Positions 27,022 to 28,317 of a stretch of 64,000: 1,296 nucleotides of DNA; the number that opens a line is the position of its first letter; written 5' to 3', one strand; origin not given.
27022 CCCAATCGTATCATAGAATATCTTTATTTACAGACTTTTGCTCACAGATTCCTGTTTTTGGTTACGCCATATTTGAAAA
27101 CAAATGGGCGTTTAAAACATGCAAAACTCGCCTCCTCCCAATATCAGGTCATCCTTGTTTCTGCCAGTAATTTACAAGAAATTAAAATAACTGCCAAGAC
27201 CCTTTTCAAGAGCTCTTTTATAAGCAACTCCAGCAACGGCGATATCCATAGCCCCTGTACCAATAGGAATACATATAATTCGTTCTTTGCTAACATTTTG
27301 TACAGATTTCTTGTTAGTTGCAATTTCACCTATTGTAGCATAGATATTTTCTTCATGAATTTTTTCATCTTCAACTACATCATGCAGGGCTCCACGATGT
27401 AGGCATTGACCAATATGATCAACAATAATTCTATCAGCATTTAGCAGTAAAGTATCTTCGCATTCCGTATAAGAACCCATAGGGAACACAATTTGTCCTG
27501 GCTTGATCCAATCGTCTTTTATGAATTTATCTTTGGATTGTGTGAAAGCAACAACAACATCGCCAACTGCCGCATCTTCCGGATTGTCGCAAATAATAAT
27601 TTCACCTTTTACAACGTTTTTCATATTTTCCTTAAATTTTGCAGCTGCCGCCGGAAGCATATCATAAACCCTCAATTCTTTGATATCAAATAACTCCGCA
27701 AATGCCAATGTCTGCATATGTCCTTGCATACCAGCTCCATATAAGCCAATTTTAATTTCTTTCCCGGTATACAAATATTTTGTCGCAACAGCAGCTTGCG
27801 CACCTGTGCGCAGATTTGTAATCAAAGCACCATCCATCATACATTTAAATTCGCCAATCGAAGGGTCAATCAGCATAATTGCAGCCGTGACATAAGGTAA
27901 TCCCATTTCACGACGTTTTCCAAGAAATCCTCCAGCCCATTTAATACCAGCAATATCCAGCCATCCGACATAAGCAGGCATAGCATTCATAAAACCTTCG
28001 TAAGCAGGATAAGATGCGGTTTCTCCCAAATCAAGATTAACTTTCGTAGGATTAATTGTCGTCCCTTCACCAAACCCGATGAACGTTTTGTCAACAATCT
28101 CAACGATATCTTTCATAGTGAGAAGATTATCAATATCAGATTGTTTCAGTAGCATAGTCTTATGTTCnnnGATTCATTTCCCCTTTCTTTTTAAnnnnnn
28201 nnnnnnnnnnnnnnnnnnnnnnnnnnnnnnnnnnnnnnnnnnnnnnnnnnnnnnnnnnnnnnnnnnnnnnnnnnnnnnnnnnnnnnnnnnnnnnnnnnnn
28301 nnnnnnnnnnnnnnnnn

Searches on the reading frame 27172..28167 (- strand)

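Call 64: search_protein_families(library=pfam, proteins=[window:27172-28167:-], max_evalue=0.00001)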
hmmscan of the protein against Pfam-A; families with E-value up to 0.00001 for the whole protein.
window:27172-28167:- (331 aa): 1 family
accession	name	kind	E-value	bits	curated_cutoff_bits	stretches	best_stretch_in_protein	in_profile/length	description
PF02423.21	OCD_Mu_crystall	-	2.7e-50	171.6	24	1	3-322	2-313/314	Ornithine cyclodeaminase/mu-crystallin family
